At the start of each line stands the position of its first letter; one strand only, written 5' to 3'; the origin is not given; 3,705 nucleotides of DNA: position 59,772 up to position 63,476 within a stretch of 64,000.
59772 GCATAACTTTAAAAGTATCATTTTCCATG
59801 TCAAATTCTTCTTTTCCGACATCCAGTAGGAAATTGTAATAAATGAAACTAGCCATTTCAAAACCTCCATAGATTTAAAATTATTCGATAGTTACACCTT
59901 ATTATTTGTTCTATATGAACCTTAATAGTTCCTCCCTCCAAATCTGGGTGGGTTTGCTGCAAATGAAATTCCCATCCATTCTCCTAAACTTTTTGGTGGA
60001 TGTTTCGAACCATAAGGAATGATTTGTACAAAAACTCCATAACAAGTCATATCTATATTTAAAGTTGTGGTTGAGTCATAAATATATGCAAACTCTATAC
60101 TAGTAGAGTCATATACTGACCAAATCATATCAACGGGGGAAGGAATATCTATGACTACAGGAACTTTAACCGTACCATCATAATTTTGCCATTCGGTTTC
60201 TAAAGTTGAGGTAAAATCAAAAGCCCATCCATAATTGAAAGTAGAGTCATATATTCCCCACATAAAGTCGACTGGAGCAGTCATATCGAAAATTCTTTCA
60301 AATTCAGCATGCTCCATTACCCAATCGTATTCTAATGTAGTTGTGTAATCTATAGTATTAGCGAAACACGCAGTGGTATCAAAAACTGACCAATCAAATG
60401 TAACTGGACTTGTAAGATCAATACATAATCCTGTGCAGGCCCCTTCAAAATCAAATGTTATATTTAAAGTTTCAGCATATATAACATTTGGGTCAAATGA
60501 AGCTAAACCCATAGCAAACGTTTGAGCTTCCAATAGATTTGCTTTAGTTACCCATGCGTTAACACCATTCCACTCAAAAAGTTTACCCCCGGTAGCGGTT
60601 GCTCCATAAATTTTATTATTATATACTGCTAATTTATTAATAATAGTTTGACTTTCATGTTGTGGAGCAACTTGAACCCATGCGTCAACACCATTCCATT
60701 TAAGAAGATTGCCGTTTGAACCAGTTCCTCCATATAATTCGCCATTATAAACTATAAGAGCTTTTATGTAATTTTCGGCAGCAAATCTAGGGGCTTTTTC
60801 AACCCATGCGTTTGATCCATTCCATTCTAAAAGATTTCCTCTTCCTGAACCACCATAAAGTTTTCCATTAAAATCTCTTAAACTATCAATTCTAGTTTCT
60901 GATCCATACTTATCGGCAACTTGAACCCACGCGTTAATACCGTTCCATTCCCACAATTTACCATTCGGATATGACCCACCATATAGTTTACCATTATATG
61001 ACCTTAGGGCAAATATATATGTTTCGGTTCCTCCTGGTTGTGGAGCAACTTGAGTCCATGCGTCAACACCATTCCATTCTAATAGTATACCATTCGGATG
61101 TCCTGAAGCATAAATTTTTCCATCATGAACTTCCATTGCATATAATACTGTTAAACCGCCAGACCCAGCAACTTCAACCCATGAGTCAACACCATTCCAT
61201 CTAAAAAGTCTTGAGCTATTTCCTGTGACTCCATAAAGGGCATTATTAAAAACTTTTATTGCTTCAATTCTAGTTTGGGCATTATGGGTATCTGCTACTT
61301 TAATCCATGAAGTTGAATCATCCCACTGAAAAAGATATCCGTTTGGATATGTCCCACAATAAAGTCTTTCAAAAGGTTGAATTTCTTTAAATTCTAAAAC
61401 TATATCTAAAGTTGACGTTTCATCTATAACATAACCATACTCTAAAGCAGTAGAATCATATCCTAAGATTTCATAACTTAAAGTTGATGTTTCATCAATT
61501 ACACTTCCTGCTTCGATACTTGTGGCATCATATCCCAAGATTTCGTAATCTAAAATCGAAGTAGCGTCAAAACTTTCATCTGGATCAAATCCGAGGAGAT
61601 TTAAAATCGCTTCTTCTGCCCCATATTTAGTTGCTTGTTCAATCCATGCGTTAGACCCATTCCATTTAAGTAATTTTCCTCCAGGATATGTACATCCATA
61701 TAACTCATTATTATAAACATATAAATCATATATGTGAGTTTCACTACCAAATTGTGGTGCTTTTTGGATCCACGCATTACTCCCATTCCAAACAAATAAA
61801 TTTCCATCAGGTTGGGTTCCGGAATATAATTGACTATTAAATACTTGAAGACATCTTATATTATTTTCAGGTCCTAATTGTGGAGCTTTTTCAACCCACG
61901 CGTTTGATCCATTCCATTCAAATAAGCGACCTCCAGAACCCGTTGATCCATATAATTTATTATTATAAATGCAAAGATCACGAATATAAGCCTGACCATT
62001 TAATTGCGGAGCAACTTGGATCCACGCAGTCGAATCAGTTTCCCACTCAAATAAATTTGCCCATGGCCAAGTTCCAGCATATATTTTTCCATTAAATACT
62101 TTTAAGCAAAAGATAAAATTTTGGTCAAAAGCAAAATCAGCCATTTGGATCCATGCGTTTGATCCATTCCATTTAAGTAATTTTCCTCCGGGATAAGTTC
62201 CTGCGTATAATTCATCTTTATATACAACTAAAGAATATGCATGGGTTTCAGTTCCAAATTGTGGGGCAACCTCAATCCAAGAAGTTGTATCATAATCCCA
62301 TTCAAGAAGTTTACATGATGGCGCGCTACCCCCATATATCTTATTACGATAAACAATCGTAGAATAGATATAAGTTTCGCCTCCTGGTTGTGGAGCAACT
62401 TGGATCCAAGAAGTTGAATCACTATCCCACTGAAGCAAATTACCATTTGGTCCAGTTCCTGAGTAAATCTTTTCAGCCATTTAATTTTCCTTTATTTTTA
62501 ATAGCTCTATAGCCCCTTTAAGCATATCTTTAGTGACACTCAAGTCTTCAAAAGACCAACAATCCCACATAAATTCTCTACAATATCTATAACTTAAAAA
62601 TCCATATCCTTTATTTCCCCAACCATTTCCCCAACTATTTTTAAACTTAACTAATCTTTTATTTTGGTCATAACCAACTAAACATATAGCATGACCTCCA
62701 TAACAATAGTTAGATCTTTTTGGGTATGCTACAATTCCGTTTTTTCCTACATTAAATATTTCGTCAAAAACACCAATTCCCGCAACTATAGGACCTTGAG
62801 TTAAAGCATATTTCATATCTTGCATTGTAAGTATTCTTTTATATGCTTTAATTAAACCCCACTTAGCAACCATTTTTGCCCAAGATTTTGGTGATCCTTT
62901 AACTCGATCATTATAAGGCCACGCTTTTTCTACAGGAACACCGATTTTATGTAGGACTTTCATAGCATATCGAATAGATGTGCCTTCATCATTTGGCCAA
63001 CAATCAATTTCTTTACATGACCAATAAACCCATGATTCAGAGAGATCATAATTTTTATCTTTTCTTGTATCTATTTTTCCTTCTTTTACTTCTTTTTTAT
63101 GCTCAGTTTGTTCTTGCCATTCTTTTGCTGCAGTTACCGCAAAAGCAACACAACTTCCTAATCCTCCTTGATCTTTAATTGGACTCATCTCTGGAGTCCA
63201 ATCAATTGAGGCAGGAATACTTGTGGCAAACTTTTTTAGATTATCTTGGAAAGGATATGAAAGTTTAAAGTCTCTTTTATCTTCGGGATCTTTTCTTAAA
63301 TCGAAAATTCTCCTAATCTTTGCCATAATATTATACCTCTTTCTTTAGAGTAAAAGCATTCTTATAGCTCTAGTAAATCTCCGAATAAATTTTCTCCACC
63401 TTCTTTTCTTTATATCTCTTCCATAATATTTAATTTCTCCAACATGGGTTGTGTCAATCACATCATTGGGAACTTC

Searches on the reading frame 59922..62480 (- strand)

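Call 23: search_protein_families(library=phrogs, proteins=[window:59922-62480:-], max_evalue=0.00001)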
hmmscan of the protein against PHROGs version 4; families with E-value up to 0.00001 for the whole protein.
window:59922-62480:- (852 aa): 0 families

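Call 68: search_protein_families(library=pfam, proteins=[window:59922-62480:-], max_evalue=0.001)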
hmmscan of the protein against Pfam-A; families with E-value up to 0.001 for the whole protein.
window:59922-62480:- (852 aa): 1 family
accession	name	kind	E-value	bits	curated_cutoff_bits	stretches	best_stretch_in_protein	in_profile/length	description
PF23409.1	Beta-prop_EML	-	5.4e-06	26.5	88.2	0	538-597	167-227/267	Echinoderm microtubule-associated protein first beta-propeller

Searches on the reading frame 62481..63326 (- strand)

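Call 68: search_protein_families(library=pfam, proteins=[window:62481-63326:-], max_evalue=0.001)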
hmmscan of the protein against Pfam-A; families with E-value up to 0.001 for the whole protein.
window:62481-63326:- (281 aa): 3 families
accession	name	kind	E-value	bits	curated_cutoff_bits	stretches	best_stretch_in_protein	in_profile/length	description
PF00112.29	Peptidase_C1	-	1.3e-20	74.9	20.7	1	37-242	1-200/220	Papain family cysteine protease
PF03051.21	Peptidase_C1_2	-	0.00013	21.4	22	1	211-256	360-409/438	Peptidase C1-like family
PF13529.12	Peptidase_C39_2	-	0.00039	21.5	24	1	143-231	64-142/143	Peptidase_C39 like family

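Call 69: search_protein_families(library=phrogs, proteins=[window:62481-63326:-], max_evalue=0.001)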
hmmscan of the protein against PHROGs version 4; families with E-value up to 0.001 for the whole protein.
window:62481-63326:- (281 aa): 1 family
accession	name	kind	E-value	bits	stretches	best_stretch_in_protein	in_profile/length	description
phrog_16701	-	other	1.5e-28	100.8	1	13-257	11-224/234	peptidase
